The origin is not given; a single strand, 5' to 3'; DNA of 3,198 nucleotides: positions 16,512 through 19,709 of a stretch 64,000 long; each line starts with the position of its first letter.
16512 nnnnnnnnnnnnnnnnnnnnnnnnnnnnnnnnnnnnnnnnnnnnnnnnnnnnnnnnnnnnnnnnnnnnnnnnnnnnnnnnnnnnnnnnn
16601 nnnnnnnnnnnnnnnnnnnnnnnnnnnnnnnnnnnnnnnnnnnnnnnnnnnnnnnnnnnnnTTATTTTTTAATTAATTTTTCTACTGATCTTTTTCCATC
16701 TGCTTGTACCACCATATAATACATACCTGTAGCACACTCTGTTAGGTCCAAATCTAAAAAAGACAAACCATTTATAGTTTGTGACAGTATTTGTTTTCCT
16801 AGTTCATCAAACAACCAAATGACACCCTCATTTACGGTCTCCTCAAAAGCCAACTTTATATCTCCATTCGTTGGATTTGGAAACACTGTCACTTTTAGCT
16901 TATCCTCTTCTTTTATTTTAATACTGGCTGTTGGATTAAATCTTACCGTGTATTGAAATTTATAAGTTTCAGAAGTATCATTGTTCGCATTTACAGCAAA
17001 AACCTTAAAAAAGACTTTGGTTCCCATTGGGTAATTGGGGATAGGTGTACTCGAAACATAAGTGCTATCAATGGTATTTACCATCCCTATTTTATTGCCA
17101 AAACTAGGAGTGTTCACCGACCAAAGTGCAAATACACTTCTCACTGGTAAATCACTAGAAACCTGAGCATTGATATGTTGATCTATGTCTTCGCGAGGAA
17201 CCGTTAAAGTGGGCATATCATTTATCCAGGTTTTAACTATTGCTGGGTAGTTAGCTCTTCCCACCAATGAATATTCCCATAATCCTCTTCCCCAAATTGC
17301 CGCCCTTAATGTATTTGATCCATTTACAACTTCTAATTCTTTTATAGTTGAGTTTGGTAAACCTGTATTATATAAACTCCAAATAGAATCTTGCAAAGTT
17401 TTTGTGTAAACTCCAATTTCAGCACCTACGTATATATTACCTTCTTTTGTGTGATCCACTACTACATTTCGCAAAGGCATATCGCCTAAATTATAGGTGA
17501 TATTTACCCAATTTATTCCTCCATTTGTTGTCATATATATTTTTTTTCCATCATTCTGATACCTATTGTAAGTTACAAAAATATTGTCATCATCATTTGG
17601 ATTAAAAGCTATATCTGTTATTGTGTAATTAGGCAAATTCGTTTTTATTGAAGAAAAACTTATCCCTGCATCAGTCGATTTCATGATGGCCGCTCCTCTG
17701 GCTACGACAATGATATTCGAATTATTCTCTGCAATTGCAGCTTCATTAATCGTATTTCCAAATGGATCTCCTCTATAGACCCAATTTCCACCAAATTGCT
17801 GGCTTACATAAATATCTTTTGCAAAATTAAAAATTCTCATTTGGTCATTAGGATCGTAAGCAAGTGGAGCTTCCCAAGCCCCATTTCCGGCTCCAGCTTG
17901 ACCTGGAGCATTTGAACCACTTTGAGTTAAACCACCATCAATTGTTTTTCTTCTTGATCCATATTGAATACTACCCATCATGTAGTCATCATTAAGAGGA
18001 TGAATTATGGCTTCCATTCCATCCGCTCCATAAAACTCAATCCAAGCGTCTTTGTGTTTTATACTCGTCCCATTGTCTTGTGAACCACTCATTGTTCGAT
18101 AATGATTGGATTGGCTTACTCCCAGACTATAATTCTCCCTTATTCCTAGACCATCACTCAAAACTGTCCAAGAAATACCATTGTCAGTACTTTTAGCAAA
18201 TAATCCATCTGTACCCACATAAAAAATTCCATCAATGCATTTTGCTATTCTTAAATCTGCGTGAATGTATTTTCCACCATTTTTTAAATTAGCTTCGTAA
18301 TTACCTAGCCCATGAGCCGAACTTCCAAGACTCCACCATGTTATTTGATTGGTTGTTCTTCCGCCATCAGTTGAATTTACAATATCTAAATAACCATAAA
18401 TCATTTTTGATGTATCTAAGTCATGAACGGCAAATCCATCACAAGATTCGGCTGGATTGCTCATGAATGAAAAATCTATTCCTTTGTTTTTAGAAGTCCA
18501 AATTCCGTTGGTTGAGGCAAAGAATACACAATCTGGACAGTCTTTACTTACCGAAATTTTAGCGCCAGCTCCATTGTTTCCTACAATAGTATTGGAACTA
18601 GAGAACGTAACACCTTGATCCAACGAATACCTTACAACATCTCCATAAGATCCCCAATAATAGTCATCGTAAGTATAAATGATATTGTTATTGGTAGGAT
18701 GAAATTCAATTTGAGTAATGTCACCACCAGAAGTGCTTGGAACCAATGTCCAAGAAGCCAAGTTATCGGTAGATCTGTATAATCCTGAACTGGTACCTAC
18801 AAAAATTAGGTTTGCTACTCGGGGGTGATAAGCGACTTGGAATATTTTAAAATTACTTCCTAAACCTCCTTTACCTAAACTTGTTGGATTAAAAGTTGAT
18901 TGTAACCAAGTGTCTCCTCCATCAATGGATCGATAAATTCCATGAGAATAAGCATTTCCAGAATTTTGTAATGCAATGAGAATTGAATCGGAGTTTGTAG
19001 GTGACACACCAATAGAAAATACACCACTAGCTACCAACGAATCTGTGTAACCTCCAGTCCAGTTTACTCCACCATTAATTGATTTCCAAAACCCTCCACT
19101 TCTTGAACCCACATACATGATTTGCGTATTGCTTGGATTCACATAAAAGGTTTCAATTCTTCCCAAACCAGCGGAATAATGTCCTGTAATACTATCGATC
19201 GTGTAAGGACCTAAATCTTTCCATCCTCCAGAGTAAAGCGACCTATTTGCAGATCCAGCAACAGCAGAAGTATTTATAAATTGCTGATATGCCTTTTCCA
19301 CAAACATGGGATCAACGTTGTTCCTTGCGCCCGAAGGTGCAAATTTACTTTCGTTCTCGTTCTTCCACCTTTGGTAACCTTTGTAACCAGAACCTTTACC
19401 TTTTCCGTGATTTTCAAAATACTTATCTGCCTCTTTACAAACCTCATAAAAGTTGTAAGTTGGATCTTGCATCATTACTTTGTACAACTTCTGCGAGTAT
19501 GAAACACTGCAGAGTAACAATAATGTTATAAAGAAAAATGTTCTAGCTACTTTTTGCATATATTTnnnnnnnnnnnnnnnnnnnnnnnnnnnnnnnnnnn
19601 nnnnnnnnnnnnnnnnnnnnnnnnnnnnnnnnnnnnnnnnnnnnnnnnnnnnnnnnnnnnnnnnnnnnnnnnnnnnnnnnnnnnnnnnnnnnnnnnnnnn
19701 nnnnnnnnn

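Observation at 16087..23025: A T9SS type-A cargo gene is translationally coupled inside a Wbp-type UDP-sugar operon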

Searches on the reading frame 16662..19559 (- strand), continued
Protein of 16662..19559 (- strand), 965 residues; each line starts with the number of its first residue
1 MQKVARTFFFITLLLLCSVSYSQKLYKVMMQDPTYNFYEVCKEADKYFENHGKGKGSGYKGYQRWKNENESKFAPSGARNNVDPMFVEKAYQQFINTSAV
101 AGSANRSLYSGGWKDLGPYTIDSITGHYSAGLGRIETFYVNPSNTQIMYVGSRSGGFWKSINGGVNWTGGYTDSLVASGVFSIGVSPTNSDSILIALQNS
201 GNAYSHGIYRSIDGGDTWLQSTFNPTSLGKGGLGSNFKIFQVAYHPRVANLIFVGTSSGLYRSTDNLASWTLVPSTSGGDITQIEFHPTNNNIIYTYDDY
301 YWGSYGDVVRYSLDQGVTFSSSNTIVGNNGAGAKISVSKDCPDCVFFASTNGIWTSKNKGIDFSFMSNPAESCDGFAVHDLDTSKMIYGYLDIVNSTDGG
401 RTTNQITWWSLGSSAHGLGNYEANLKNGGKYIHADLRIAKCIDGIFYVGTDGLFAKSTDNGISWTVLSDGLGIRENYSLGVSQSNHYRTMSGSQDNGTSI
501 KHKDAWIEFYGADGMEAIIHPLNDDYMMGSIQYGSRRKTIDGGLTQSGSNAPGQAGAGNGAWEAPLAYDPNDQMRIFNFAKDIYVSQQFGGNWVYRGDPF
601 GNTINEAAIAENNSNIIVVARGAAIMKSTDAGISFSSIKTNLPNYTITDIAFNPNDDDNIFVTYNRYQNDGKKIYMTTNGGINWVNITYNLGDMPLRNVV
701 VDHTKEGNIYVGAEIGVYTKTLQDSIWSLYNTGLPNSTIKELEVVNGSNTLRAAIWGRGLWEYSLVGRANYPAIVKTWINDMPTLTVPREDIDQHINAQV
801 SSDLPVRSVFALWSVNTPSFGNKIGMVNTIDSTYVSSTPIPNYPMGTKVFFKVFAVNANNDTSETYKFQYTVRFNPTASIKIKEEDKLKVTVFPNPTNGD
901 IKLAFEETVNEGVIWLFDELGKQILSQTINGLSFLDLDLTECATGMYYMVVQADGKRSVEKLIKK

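Call 76: search_protein_families(library=pfam, alignment_id=A2, max_evalue=0.0001)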
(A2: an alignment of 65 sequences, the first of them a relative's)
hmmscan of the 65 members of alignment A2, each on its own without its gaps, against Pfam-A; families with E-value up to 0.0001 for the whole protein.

A. member 1, L015:6639-7799:- (386 aa): 3 families
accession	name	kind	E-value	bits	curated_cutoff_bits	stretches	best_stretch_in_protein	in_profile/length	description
PF13635.12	DUF4143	-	7.2e-44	149.8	28.1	1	178-332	1-160/160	Domain of unknown function (DUF4143)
PF13173.12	AAA_14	-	2e-28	99.4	27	1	21-139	3-128/129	AAA domain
PF13401.12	AAA_22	-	2.4e-05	25.1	27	0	23-60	8-49/130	AAA domain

B. families by the number of members that match (of 65 scanned): 117 families (the first 25 are shown)
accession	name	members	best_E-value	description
PF00571.33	CBS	6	1.8e-31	CBS domain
PF04389.22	Peptidase_M28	4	1.9e-41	Peptidase family M28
PF05343.19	Peptidase_M42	4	4.2e-08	M42 glutamyl aminopeptidase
PF18962.6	Por_Secre_tail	3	3.3e-13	Secretion system C-terminal sorting domain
PF13401.12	AAA_22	3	2.2e-05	AAA domain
PF03030.21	H_PPase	2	9.3e-256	Inorganic H+ pyrophosphatase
PF00817.25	IMS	2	9.5e-54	impB/mucB/samB family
PF00829.26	Ribosomal_L21p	2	6.2e-38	Ribosomal prokaryotic L21 protein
PF11799.13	IMS_C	2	1e-21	impB/mucB/samB family C-terminal domain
PF00583.31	Acetyltransf_1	2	2.9e-15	Acetyltransferase (GNAT) family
PF13508.13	Acetyltransf_7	2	4.6e-13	Acetyltransferase (GNAT) domain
PF13673.13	Acetyltransf_10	2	1.7e-12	Acetyltransferase (GNAT) domain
PF07498.18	Rho_N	2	2.9e-09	Rho termination factor, N-terminal domain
PF11798.14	IMS_HHH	2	3.8e-08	IMS family HHH motif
PF00326.27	Peptidase_S9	2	2.9e-06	Prolyl oligopeptidase family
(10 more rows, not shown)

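Call 84: find_homologous_proteins(query=A3, max_evalue=0.00001)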
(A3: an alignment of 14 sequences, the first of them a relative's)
Query A3 (14 sequences) (136 aa, profile of the alignment): 13 proteins with E <= 0.00001 among 1401 candidates.
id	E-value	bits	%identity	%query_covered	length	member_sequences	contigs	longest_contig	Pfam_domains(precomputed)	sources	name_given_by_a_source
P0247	1.4e-32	131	100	100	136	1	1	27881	-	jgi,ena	-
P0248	1.0e-31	128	23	73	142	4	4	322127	-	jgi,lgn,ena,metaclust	metaclust:\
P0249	1.1e-29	121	-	-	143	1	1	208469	-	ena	-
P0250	8.4e-28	115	31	35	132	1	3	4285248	-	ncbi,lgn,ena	-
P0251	7.0e-27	112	29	35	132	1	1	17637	-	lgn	-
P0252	7.1e-27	112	79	100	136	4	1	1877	-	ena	-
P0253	1.1e-26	112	25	65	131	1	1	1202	-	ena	-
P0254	3.2e-25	107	53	100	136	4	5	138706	-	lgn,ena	-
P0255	8.7e-25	106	52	98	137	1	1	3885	-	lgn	-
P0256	1.2e-22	99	29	26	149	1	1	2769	-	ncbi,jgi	jgi:hypothetical protein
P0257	6.4e-22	96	26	94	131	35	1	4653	-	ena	-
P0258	8.0e-22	96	24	94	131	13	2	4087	-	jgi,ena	jgi:hypothetical protein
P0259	1.1e-20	92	23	76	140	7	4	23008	-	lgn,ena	-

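Call 90: predict_structure(alignment_id=A4)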
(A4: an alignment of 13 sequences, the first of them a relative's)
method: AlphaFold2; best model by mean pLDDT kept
length: 136 residues; sequences in the alignment: 13
mean_pLDDT: 68.8   pTM: 0.58
mean pLDDT of the five models: 68.8, 66.5, 66.3, 66.3, 59.1
residues with pLDDT >= 90: 1; 70-90: 73; 50-70: 34; < 50: 28
segments of 3 or more residues with pLDDT < 50: 1-6, 8-26
pLDDT, mean of each block of 10 residues (from residue 1): 45 46 52 77 86 81 81 68 59 57 63 83 84 87
secondary structure, 60 per line:
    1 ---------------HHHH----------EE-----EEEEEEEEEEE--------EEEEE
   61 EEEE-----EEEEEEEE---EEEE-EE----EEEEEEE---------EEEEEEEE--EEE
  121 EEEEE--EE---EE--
elements in order: H16-19 E37-47 E56-64 E70-77 E81-84 E92-98 E108-115 E118-125

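Call 93: fold_search(model_id=the predicted structure, library=pdb)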
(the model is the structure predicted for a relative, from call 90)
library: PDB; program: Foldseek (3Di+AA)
matches with E <= 10: 1810; with E <= 0.001: 0
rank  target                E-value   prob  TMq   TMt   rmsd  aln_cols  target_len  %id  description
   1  1im3_D                1.3e-02  0.94  0.30  0.37   6.3       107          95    8  Crystal Structure of the human cytomegalovirus protein US2 bound to the MHC class I molecule HLA-A2/tax (released 2001-06-06)
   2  2j8o_A                3.3e-02  0.97  0.36  0.27   5.8       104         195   13  Structure of the immunoglobulin tandem repeat of titin A168-A169 (released 2007-08-21)
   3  1dn0_B                9.0e-02  0.87  0.36  0.25   7.4       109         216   12  STRUCTURE OF THE FAB FRAGMENT FROM A HUMAN IGM COLD AGGLUTININ (released 2001-01-24)
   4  7y54                  1.1e-01  0.84  0.36  0.44   6.1       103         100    9  Crystal structure of sDscam Ig1 domain, isoform alpha1 (released 2023-05-24)
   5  7dv4_A                1.2e-01  0.84  0.39  0.45   7.9       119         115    8  Crystal structure of anti-CTLA-4 VH domain in complex with human CTLA-4 (released 2022-01-12)
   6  8b5l_K                1.2e-01  0.82  0.35  0.33   8.1       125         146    6  Cryo-EM structure of ribosome-Sec61-TRAP (TRanslocon Associated Protein) translocon complex (released 2023-03-01)
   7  6kn9_B                1.2e-01  0.57  0.29  0.20   8.1       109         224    8  Crystal structure of human interleukin 18 receptor beta extracellular domain in complex with an antagonistic scFv (released 2020-02-12)
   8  1hdm_B                1.2e-01  0.35  0.23  0.19   8.1       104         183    9  HISTOCOMPATIBILITY ANTIGEN HLA-DM (released 1999-09-10)
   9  7kji_A                1.3e-01  0.63  0.29  0.32   7.4       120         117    8  Plasmodium falciparum protein Pf12p bound to nanobody D9 (released 2021-02-03)
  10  8b6l_H                1.3e-01  0.93  0.39  0.38   6.4       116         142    5  Subtomogram average of the human Sec61-TRAP-OSTA-translocon (released 2022-12-07)
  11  8thz_F                1.3e-01  0.44  0.28  0.33   7.5       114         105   11  CryoEM structure of neutralizing antibodies CBH-7 and HC84.26 in complex with Hepatitis C virus envelope glycoprotein  (released 2024-07-24)
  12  3lcy_A                1.4e-01  0.63  0.32  0.25   8.9       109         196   11  Titin Ig tandem domains A164-A165 (released 2011-05-25)
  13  6gk4_E                1.4e-01  0.54  0.31  0.34   8.2       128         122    8  Human NBD1 of CFTR in complex with nanobodies D12 and T8 (released 2019-06-19)
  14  7l6v_D                1.4e-01  0.41  0.30  0.33   8.9       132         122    8  Crystal structure of BoNT/A-LC-JPU-A5-JPU-C1-JPU-H7-JPU-D12-ciA-F12 (released 2021-12-22)
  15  7y95_A                1.5e-01  0.89  0.38  0.48   5.6       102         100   11  Crystal structure of sDscam Ig1 domain, isoform beta6v2 (released 2023-05-24)
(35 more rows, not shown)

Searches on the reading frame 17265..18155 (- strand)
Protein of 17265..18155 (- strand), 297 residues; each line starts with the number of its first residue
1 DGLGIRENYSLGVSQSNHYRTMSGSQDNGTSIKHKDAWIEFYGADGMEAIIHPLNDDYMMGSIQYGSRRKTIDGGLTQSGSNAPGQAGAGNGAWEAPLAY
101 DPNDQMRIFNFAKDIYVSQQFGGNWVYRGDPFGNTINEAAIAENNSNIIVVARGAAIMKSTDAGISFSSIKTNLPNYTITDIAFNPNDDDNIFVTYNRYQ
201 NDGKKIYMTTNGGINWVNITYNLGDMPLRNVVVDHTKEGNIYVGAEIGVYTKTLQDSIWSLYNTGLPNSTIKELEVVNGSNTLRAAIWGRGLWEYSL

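Call 54: search_solved_structures(query=window:17265-18155:-, max_evalue=10, show_alignments=4)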
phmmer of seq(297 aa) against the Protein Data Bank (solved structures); distinct sequences matched with E-value up to 10: 2.
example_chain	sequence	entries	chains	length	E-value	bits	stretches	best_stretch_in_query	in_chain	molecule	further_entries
5oj3_A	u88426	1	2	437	0.044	16.4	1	149-247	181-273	Photosystem II stability/assembly factor HCF136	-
3k3p_A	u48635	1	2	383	1.6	11.4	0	13-67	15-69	D-alanine--D-alanine ligase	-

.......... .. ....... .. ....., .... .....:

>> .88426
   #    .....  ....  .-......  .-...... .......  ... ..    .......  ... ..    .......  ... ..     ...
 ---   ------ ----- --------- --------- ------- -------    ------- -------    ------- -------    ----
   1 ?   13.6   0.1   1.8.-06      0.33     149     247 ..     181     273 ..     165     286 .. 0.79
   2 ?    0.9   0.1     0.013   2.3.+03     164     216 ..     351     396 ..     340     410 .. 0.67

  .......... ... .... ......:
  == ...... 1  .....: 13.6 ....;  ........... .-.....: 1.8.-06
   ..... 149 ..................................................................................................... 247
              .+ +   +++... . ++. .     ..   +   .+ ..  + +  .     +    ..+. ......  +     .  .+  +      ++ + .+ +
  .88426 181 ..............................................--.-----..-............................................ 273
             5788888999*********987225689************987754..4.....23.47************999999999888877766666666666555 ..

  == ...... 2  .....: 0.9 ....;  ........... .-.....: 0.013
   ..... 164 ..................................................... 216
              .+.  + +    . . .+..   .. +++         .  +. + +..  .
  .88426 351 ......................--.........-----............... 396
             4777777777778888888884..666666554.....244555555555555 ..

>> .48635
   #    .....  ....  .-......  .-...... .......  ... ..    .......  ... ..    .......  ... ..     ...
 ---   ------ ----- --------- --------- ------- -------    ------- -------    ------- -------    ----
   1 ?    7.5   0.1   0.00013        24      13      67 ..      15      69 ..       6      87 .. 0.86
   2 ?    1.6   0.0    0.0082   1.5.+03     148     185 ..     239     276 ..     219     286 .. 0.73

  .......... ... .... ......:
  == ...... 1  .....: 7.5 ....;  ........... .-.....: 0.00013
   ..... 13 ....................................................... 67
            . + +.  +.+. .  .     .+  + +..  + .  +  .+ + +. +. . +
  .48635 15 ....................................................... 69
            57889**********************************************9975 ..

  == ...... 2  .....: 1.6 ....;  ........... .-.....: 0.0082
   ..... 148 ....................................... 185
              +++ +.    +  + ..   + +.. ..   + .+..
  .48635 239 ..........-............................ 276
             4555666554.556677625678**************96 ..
